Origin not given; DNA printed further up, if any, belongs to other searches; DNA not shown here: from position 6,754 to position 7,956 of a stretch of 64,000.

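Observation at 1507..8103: One 2,198-aa ORF combines a terminator-like, a ruler-like and three glycosyltransferase-like modules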

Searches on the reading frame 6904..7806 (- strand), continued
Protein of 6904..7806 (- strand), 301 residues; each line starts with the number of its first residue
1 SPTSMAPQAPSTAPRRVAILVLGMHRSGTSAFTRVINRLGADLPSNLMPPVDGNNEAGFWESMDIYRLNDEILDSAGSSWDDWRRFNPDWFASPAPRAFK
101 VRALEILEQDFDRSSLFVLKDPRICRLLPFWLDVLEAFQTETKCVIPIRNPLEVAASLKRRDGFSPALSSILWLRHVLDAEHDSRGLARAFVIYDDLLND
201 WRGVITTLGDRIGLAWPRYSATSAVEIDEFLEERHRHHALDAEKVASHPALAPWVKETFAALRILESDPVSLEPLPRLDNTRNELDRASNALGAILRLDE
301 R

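Call 95: search_protein_families(library=pfam, proteins=[L044:7510-9009:+, L047:7910-9220:+, L069:8060-9451:+, L044:9968-13372:+, L047:9878-13468:+, L045:9181-9957:+, L045:9950-11629:+, L023:9935-11692:+], max_evalue=0.001)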
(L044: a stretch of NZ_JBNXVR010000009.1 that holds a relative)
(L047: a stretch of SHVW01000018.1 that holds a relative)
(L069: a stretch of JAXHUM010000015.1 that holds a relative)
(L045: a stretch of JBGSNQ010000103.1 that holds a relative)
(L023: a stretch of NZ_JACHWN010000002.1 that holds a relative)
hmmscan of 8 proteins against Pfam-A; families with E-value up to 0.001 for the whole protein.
L044:7510-9009:+ (499 aa): 3 families
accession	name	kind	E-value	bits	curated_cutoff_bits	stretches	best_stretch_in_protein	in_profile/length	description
PF14524.12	Wzt_C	-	2.5e-24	86.3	30.4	1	341-477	5-142/143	Wzt C-terminal domain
PF00005.33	ABC_tran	-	3.5e-24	86.4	25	1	57-188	2-136/137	ABC transporter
PF13476.12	AAA_23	-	0.00073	20.7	27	0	66-90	19-43/201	AAA domain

L047:7910-9220:+ (436 aa): 4 families
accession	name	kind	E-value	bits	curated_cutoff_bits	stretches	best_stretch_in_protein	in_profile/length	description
PF00005.33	ABC_tran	-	4.4e-24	86.1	25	1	43-175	1-136/137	ABC transporter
PF14524.12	Wzt_C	-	1.6e-22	80.5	30.4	1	290-426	4-142/143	Wzt C-terminal domain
PF13555.12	AAA_29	-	4.2e-05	23.7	27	1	47-87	16-55/61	P-loop containing region of AAA domain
PF13304.12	AAA_21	-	0.00046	20.8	27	0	57-73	3-19/304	AAA domain, putative AbiEii toxin, Type IV TA system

L069:8060-9451:+ (463 aa): 4 families
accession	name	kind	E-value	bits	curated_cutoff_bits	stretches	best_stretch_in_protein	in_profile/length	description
PF00005.33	ABC_tran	-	1.2e-23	84.7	25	1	44-176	1-136/137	ABC transporter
PF14524.12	Wzt_C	-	7.5e-21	75.1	30.4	1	307-442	5-142/143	Wzt C-terminal domain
PF13555.12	AAA_29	-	0.00012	22.2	27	1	40-82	11-50/61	P-loop containing region of AAA domain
PF13304.12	AAA_21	-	0.00016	22.3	27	0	58-95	3-26/304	AAA domain, putative AbiEii toxin, Type IV TA system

L044:9968-13372:+ (1134 aa): 10 families
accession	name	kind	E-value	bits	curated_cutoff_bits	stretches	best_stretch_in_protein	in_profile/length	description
PF00535.33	Glycos_transf_2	-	1.2e-51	175.4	23.3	2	607-767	1-167/168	Glycosyl transferase family 2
PF13641.12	Glyco_tranf_2_3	-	5.4e-18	66.3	27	1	860-1084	2-216/230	Glycosyltransferase like family 2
PF10111.15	Glyco_tranf_2_2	-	4.9e-16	59.5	27.3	2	881-969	19-107/276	Glycosyltransferase like family 2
PF13632.12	Glyco_trans_2_3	-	3.7e-09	37.1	27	1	986-1089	30-131/198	Glycosyl transferase family group 2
PF13469.12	Sulfotransfer_3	-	3.4e-07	31.2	27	1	18-213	2-212/216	Sulfotransferase family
PF06818.20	Fez1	-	2.2e-05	25.5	34.4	1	293-391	14-112/199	Fez1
PF00685.33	Sulfotransfer_1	-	0.00019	21.3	22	0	17-214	3-182/255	Sulfotransferase domain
PF08614.16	ATG16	-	0.0003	21.5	33.7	1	296-391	74-169/200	Autophagy protein 16 (ATG16)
PF19220.6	Rod_CreS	-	0.00044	19.8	100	1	306-391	23-108/359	Crescentin, rod domain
PF13712.12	Glyco_tranf_2_5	-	0.00058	20.1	27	0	917-1070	28-178/210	Glycosyltransferase like family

L047:9878-13468:+ (1196 aa): 6 families
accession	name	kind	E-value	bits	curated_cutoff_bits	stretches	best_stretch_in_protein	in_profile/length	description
PF00535.33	Glycos_transf_2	-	5.1e-46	157.1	23.3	2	652-812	1-167/168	Glycosyl transferase family 2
PF13641.12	Glyco_tranf_2_3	-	8.2e-19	69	27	1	909-1134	1-217/230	Glycosyltransferase like family 2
PF10111.15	Glyco_tranf_2_2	-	1.3e-12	48.3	27.3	0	652-793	1-152/276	Glycosyltransferase like family 2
PF13632.12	Glyco_trans_2_3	-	3.2e-10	40.6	27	1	1076-1131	73-126/198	Glycosyl transferase family group 2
PF09304.16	Cortex-I_coil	-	0.00056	20.6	60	1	302-403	4-105/107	Cortexillin coiled-coil region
PF13469.12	Sulfotransfer_3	-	0.00067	20.4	27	0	47-245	2-215/216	Sulfotransferase family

L045:9181-9957:+ (258 aa): 2 families
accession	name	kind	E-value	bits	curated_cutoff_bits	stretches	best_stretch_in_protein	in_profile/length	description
PF00005.33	ABC_tran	-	2.4e-22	80.4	25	1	51-182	1-135/137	ABC transporter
PF13304.12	AAA_21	-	0.00062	20.4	27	0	65-91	3-29/304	AAA domain, putative AbiEii toxin, Type IV TA system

L045:9950-11629:+ (559 aa): 1 family
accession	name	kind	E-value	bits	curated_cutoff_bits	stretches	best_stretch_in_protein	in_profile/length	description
PF13469.12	Sulfotransfer_3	-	2.8e-06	28.2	27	1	23-220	2-215/216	Sulfotransferase family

L023:9935-11692:+ (585 aa): 0 families
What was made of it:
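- On PAPS-dependent sulfotransferase superfamily (Pfam PF13469-like): Relatives pass, for example L044 at 31.2 bits and L045 at 28.2 bits (call 95).
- Closest known: Klebsiella pneumoniae O7 ORF6. Same: Relatives L044 and L047 are ST, coiled coil, 2xGT2, each next to a Wzt with Wzt_C (call 95).
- Four loci pair the head gene with a Wzt carrying Wzt_C (call 95).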
